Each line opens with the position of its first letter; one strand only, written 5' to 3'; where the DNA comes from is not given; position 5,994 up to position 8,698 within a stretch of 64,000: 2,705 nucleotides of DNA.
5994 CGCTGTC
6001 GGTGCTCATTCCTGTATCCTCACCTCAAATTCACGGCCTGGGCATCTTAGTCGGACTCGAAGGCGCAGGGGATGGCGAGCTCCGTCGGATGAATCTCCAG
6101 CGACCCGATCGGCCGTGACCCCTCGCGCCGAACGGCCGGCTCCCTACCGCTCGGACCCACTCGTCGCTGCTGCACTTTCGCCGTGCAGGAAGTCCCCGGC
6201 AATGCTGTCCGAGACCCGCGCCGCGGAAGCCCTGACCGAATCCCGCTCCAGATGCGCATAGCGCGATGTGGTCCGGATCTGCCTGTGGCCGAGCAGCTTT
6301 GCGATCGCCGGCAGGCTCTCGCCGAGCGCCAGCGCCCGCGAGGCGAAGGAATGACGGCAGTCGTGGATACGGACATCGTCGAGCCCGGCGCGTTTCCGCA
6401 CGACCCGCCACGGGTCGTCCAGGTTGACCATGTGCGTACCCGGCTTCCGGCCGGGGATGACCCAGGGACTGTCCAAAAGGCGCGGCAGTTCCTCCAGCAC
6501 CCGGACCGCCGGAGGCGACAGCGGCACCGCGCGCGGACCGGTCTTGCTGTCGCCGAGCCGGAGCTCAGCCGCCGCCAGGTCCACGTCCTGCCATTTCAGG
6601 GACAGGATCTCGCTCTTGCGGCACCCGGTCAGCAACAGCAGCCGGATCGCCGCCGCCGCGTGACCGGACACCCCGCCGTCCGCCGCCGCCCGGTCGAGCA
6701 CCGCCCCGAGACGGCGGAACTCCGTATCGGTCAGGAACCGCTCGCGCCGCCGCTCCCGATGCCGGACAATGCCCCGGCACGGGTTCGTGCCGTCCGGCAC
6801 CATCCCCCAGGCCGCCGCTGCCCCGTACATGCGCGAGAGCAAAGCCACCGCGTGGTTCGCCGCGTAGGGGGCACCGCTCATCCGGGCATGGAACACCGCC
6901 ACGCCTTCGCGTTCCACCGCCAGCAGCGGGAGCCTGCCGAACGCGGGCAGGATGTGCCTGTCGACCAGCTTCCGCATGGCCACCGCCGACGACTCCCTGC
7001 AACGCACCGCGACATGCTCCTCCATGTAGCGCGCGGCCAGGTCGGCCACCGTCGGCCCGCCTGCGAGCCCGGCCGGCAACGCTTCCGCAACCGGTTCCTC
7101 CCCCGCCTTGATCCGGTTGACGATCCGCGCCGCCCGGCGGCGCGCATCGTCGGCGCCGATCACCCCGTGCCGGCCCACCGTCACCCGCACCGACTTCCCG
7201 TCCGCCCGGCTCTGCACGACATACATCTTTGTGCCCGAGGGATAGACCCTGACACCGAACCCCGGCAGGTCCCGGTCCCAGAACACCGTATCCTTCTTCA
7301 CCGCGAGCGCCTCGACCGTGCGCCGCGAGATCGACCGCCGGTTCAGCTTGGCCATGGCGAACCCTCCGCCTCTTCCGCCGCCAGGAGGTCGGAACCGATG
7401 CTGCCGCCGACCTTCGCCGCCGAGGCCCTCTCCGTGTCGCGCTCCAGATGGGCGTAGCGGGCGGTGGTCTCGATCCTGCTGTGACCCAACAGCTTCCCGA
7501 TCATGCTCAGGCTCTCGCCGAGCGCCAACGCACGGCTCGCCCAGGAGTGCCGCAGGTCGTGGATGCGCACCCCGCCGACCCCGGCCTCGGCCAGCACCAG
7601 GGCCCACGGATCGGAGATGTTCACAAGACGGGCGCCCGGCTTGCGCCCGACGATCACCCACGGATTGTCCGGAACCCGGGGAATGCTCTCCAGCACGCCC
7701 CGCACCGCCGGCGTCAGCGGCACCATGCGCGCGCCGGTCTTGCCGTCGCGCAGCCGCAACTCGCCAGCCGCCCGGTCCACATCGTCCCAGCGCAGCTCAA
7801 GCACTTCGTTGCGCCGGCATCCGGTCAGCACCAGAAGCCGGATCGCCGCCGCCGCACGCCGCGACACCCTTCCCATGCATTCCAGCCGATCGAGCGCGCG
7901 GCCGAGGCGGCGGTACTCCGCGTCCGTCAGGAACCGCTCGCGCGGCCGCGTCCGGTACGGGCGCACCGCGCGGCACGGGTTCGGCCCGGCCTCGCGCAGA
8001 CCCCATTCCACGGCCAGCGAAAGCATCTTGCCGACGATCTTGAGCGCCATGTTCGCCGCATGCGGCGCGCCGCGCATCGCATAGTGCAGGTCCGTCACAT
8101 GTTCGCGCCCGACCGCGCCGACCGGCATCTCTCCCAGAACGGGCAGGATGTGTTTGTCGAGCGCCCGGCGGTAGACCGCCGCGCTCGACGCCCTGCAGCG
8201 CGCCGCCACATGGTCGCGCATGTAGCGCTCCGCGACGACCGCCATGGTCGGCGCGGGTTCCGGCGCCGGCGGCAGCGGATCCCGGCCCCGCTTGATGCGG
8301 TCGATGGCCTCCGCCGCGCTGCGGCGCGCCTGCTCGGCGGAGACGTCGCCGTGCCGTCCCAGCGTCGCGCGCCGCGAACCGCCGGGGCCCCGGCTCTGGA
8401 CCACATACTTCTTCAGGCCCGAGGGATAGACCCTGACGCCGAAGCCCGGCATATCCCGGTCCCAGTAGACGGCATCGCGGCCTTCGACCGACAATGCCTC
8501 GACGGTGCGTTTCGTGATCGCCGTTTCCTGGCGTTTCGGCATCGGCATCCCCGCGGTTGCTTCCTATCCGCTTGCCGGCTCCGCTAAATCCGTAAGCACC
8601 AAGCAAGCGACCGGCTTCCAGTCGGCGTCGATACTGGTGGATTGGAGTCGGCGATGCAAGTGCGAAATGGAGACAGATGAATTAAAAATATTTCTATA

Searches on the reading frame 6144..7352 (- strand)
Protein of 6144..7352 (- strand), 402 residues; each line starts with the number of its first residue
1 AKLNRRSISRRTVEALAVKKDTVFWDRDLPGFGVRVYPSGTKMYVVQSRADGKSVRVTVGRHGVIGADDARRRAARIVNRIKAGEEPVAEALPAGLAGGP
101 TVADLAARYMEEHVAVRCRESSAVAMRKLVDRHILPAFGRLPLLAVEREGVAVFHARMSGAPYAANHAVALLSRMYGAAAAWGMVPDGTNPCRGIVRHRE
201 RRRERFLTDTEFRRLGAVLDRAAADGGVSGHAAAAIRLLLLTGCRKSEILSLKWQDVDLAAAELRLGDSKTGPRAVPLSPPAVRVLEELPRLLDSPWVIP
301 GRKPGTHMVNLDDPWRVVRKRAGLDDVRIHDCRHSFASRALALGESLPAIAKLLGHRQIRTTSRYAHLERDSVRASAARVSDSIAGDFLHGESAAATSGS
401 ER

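Call 63: search_protein_families(library=pfam, proteins=[window:6144-7352:-], max_evalue=0.01)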
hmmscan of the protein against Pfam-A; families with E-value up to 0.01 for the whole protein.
window:6144-7352:- (402 aa): 3 families
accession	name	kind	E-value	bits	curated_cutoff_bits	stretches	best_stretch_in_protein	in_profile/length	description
PF00589.27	Phage_integrase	-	6.6e-23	81.8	27.1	1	207-369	3-169/172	Phage integrase family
PF13356.12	Arm-DNA-bind_3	-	7.1e-11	42.5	27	1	11-90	4-79/83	Arm DNA-binding domain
PF14659.12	Phage_int_SAM_3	-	9.3e-05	23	22.6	1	101-143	1-42/58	Phage integrase, N-terminal SAM-like domain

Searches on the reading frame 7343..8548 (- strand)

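Call 63: search_protein_families(library=pfam, proteins=[window:7343-8548:-], max_evalue=0.01)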
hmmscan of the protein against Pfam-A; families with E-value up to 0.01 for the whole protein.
window:7343-8548:- (401 aa): 4 families
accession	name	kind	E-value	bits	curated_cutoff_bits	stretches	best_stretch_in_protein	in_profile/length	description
PF00589.27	Phage_integrase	-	2.5e-20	73.4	27.1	1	206-369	2-169/172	Phage integrase family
PF13356.12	Arm-DNA-bind_3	-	3.1e-12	46.9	27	1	12-91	2-76/83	Arm DNA-binding domain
PF22022.2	Phage_int_M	-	1.5e-07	32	27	1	104-189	3-89/96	Phage integrase central domain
PF14659.12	Phage_int_SAM_3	-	2.9e-06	27.9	22.6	1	105-153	5-52/58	Phage integrase, N-terminal SAM-like domain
